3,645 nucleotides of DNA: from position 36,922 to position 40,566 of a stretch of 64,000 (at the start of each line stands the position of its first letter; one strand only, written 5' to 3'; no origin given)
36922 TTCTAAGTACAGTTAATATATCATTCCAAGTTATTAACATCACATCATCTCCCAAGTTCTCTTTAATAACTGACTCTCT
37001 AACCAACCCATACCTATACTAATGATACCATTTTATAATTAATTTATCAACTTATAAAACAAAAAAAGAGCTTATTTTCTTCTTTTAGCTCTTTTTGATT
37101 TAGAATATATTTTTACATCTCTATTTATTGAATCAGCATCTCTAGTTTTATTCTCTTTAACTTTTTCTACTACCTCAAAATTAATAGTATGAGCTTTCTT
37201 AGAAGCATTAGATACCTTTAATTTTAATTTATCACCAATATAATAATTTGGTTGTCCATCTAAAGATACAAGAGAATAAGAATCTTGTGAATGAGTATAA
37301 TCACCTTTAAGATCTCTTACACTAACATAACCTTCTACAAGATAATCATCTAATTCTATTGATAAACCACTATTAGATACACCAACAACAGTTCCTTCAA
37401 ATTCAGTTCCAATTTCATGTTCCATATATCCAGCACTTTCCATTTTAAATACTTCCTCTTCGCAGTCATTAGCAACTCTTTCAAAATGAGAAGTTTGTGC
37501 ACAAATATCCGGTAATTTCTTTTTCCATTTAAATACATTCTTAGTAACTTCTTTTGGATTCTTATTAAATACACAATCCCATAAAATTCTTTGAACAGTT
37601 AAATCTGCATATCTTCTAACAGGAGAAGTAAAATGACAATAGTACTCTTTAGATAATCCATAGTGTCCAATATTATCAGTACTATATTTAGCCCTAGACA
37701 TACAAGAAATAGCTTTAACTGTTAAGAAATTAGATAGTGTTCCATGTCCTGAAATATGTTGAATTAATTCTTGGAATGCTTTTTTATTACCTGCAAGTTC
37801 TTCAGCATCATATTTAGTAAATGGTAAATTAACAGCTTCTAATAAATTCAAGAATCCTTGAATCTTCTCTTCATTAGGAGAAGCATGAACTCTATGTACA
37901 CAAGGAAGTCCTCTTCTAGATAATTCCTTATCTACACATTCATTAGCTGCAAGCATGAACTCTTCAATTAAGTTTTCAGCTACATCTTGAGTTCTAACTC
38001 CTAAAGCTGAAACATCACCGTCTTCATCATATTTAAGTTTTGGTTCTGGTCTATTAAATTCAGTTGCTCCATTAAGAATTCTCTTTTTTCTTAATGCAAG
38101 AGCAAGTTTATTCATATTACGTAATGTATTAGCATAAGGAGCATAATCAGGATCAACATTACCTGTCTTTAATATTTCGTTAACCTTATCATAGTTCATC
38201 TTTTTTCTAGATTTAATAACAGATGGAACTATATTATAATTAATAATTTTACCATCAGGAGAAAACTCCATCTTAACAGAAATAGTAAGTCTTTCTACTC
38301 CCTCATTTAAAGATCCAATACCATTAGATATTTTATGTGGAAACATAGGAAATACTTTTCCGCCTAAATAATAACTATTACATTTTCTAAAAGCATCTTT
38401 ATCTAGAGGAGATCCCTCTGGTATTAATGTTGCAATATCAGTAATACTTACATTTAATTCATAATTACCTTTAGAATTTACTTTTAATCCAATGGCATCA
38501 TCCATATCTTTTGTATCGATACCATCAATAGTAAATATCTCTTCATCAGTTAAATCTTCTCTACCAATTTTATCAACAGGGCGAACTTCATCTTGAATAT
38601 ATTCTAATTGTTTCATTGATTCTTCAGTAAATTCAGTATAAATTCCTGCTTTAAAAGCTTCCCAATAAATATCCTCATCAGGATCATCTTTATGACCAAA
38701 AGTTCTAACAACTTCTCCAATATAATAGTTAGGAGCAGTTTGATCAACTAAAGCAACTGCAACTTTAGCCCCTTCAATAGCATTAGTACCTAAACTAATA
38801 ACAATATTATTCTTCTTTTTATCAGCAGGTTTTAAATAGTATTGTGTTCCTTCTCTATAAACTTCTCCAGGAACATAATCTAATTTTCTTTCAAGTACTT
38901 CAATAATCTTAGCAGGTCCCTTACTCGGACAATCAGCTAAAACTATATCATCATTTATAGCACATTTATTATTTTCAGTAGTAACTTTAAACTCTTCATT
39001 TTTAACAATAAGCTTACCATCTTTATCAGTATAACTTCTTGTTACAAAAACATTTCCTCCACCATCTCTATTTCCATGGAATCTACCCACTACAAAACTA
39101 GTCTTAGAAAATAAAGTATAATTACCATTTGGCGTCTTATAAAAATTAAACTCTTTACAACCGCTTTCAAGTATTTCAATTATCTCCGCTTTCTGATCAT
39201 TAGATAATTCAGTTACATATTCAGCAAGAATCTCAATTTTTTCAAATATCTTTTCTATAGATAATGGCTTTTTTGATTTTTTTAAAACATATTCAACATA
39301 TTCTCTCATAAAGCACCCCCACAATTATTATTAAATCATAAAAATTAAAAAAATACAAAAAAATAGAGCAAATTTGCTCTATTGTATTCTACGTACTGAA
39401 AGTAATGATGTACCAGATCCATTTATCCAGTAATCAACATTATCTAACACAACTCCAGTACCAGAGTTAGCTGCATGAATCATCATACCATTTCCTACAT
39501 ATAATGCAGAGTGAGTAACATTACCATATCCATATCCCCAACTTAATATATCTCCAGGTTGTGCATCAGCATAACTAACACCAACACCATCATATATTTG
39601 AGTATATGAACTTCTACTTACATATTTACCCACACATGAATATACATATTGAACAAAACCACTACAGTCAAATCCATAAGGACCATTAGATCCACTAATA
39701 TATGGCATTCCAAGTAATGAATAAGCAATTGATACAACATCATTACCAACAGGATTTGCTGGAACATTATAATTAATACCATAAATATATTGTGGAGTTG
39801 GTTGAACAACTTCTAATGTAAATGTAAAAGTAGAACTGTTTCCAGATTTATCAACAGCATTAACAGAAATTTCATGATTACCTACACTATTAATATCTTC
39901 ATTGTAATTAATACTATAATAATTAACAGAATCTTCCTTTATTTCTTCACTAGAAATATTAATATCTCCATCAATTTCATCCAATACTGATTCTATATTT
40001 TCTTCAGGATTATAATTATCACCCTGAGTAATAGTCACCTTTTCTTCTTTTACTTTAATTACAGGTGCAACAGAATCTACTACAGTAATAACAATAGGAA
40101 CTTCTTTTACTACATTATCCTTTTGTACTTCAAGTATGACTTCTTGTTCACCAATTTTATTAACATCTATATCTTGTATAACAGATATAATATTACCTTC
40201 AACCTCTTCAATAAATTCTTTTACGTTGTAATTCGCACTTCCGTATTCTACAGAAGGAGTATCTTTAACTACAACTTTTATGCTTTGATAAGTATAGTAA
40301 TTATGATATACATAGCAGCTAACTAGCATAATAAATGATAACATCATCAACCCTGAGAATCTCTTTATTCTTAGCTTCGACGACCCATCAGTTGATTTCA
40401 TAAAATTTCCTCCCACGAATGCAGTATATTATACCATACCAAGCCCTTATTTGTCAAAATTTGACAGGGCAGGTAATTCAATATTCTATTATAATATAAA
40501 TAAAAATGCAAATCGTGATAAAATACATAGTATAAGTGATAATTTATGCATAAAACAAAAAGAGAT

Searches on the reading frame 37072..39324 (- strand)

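Call 43: search_protein_families(library=pfam, proteins=[window:37072-39324:-], max_evalue=0.01)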
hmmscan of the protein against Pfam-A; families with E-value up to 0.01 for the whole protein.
window:37072-39324:- (750 aa): 3 families
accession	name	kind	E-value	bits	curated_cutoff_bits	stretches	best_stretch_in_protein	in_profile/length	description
PF00773.25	RNB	-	1.5e-100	337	29.3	1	255-585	1-324/326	RNB domain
PF00575.29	S1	-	5.6e-07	30.3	22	1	635-716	1-71/74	S1 RNA binding domain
PF17876.7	CSD2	-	2e-06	28.2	26.2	1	163-232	1-73/74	Cold shock domain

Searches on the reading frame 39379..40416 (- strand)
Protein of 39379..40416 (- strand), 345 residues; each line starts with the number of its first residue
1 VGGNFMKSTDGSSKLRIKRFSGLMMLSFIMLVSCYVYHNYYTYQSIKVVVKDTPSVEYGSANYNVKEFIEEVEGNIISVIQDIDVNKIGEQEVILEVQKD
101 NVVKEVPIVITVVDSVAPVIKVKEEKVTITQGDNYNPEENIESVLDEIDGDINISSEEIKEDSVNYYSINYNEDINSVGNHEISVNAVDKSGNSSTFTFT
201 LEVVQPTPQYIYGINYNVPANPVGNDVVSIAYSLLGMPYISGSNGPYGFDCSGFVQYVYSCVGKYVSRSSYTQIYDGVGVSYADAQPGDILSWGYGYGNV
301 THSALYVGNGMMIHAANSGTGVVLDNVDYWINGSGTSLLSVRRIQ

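Call 7: search_protein_families(library=pfam, proteins=[window:39379-40416:-], max_evalue=0.01)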
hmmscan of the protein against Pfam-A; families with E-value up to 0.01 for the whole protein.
window:39379-40416:- (345 aa): 1 family
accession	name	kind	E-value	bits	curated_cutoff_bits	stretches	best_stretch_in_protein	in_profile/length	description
PF00877.26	NLPC_P60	-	1.4e-18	67.3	23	1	236-329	1-95/105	NlpC/P60 family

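Call 43: search_protein_families(library=pfam, proteins=[window:39379-40416:-], max_evalue=0.01)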
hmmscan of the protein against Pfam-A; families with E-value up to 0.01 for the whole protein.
window:39379-40416:- (345 aa): 1 family
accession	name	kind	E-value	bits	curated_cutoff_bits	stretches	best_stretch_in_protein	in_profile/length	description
PF00877.26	NLPC_P60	-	1.4e-18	67.3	23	1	236-329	1-95/105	NlpC/P60 family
